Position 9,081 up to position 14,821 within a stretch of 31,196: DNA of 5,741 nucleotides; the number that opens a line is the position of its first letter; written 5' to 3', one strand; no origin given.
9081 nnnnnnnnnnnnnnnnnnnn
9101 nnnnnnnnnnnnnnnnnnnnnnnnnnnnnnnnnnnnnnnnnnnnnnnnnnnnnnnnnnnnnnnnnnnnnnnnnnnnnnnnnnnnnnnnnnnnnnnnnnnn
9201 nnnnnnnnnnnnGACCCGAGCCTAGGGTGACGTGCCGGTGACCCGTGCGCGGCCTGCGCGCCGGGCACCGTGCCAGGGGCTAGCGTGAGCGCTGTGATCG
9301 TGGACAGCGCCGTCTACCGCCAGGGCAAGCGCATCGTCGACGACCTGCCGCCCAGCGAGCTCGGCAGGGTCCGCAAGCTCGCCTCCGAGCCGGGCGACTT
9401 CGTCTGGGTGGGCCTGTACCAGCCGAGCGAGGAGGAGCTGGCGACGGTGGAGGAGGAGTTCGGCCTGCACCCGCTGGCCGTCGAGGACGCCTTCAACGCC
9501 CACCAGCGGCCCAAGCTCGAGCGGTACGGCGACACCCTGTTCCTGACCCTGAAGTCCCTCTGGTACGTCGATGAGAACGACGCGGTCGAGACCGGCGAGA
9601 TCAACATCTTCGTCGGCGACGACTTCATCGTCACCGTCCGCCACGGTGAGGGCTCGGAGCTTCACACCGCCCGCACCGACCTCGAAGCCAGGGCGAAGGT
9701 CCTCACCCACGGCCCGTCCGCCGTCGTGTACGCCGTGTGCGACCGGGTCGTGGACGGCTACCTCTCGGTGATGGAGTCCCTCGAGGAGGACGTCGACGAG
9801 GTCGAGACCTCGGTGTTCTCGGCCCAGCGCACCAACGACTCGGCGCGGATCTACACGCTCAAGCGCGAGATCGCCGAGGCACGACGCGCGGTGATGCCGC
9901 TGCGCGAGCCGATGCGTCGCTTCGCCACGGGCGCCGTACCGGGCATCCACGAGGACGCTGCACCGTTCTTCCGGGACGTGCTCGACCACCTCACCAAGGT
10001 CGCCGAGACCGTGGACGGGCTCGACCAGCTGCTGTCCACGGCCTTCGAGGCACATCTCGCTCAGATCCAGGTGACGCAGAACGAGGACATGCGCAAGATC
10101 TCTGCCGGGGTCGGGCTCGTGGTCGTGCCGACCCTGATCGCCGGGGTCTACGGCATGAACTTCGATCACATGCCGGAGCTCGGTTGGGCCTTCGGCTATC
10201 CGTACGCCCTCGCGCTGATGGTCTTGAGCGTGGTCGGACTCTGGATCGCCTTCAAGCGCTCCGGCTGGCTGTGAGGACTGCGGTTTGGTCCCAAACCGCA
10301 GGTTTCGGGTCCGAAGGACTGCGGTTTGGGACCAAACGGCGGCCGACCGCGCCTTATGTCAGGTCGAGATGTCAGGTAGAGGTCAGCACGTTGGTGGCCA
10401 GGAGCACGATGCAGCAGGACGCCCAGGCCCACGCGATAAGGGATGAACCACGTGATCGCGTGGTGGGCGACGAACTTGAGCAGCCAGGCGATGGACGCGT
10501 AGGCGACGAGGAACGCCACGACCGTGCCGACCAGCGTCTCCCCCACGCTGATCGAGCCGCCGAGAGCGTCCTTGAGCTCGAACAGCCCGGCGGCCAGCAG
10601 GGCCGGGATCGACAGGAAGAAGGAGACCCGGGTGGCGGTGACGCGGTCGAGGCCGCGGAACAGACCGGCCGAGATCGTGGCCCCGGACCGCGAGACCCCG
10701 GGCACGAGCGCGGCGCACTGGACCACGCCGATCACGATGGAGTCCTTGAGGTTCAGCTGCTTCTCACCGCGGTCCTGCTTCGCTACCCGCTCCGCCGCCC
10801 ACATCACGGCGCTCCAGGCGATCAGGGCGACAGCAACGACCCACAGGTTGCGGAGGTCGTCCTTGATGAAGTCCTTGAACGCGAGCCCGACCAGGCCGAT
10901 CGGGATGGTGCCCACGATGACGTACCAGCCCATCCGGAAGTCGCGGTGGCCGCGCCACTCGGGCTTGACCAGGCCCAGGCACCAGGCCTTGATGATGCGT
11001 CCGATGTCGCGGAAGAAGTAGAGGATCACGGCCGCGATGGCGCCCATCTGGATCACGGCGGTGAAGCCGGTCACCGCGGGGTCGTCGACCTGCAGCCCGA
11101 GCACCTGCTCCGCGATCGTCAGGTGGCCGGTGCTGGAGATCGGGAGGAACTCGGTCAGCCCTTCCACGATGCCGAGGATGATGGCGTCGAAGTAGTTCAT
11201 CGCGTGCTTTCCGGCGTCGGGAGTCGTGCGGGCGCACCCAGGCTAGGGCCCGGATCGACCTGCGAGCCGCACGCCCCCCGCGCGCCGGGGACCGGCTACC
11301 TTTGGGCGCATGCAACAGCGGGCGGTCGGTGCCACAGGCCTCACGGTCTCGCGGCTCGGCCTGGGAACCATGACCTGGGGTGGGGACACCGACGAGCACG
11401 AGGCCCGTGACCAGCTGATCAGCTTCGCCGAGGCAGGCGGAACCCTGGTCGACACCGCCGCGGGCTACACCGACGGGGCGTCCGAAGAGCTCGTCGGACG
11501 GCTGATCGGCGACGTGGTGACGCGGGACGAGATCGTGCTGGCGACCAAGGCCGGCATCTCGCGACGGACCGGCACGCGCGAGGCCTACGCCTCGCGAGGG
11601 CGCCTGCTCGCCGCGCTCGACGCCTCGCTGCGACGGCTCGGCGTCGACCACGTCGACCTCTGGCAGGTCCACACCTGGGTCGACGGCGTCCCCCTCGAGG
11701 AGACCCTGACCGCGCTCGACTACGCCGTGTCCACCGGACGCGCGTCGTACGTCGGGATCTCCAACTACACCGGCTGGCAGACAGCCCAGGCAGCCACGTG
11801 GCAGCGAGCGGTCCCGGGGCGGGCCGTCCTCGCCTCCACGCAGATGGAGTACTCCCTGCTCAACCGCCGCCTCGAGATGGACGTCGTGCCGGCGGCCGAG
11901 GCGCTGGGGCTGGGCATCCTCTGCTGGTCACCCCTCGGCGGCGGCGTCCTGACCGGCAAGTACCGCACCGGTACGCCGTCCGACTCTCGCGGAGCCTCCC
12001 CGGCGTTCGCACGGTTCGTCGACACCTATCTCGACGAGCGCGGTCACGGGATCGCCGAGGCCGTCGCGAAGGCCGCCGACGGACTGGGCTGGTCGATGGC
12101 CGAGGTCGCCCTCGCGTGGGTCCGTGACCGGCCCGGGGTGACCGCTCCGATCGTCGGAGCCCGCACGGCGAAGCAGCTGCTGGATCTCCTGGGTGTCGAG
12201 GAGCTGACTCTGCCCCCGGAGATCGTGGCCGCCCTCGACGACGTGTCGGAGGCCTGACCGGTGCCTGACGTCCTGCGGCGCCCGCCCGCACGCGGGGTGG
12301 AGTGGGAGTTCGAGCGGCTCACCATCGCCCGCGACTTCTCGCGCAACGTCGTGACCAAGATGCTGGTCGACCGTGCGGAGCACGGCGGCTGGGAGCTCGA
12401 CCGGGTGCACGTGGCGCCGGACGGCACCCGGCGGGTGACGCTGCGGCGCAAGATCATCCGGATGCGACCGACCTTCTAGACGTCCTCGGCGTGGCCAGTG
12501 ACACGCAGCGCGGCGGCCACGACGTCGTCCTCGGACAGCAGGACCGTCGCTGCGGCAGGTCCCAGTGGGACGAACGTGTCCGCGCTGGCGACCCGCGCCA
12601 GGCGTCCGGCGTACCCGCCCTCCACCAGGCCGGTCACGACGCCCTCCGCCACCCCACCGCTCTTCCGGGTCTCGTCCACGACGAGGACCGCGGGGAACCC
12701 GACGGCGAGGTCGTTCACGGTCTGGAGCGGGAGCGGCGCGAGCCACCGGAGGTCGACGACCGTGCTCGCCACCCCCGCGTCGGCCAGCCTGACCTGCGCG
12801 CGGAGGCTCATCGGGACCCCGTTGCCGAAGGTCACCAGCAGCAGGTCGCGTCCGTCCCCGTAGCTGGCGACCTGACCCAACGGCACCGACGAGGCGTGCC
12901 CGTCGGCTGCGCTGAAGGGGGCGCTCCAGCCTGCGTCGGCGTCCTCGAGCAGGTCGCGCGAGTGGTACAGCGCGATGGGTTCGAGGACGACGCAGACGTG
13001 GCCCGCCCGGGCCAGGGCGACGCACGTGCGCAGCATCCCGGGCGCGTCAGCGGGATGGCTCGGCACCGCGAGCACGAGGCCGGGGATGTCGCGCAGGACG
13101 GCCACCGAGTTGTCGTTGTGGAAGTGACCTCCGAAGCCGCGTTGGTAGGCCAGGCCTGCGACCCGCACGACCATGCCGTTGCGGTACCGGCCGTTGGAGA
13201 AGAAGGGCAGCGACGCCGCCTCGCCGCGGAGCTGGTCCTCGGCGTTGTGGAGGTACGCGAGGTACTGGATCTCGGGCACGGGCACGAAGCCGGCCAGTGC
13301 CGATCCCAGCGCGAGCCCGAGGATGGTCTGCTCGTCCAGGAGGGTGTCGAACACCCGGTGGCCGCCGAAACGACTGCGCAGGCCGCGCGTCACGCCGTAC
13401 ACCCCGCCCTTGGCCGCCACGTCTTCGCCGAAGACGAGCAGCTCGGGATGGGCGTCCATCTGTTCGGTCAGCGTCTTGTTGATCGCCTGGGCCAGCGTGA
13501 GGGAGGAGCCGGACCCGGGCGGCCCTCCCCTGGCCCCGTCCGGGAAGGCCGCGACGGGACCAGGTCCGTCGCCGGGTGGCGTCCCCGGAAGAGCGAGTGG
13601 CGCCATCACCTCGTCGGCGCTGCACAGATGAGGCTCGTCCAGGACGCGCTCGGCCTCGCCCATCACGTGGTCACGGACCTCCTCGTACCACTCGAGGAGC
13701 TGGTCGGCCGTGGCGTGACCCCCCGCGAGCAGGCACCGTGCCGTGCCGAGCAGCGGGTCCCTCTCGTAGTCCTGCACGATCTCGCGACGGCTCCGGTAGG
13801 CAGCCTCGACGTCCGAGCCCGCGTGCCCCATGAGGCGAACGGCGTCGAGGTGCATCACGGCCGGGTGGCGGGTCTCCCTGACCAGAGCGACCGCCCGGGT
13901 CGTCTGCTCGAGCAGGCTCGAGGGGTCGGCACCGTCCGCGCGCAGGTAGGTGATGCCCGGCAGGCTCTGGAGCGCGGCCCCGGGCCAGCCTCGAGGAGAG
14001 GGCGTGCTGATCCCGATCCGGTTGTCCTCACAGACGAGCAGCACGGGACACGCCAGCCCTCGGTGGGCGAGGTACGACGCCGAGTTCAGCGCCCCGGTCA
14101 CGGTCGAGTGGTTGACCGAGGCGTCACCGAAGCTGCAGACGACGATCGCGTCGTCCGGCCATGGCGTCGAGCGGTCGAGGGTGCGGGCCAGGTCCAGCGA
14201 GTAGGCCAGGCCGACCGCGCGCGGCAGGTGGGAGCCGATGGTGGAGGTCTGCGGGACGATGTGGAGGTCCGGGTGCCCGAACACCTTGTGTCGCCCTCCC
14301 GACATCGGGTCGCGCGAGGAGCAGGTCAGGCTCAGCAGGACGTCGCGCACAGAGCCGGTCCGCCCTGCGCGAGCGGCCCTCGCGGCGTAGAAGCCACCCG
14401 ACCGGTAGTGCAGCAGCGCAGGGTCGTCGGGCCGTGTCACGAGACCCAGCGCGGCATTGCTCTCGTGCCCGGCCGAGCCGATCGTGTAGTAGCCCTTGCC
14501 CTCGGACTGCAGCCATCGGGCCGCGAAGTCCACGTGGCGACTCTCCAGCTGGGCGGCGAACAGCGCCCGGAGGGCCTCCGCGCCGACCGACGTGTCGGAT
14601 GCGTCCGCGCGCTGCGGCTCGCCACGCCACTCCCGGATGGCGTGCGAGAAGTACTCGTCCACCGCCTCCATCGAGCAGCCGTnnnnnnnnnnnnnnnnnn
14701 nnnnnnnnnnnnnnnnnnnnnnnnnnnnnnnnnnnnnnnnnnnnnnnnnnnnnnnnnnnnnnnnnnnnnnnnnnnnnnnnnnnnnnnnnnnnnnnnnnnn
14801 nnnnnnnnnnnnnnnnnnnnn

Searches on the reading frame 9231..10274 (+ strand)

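Call 10: search_protein_families(library=pfam, proteins=[window:9231-10274:+], max_evalue=0.001)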
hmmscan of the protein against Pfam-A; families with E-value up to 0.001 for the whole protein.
window:9231-10274:+ (347 aa): 1 family
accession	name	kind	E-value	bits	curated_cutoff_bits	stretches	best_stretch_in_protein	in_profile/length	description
PF01544.23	CorA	-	2.2e-66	224.6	27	1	56-343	3-292/292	CorA-like Mg2+ transporter protein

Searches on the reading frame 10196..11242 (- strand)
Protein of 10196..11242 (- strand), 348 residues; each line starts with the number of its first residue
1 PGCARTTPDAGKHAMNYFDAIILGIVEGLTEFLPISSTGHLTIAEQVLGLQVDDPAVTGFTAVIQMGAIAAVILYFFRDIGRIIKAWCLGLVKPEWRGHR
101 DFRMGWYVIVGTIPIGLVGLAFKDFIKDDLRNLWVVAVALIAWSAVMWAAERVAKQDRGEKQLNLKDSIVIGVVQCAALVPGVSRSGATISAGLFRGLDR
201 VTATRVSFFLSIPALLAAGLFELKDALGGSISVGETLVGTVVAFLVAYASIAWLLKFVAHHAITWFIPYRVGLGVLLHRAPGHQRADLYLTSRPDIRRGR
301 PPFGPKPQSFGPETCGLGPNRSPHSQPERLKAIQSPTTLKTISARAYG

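Call 10: search_protein_families(library=pfam, proteins=[window:10196-11242:-], max_evalue=0.001)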
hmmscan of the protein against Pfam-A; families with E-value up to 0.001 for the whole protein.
window:10196-11242:- (348 aa): 1 family
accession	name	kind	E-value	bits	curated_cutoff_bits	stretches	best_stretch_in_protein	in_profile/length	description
PF02673.24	BacA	-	9.5e-87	291.4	33.4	1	20-276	1-257/257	Bacitracin resistance protein BacA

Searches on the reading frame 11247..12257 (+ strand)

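Call 10: search_protein_families(library=pfam, proteins=[window:11247-12257:+], max_evalue=0.001)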
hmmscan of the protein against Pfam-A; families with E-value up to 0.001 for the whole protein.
window:11247-12257:+ (336 aa): 1 family
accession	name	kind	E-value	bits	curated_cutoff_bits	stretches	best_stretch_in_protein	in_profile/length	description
PF00248.27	Aldo_ket_red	-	1.6e-63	215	24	1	36-334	1-290/291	Aldo/keto reductase family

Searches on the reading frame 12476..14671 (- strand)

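Call 6: search_protein_families(library=pfam, proteins=[window:12476-14671:-], max_evalue=0.01)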
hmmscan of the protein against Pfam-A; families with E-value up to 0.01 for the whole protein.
window:12476-14671:- (731 aa): 3 families
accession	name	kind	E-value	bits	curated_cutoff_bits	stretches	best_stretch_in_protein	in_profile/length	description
PF00676.26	E1_dh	-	3.2e-25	89.1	22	1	45-347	8-295/300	Dehydrogenase E1 component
PF02779.29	Transket_pyr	-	1.4e-21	77.3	27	1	391-564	3-167/174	Transketolase, pyrimidine binding domain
PF02780.25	Transketolase_C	-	1.2e-16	61.2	25.9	1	605-706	7-110/124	Transketolase, C-terminal domain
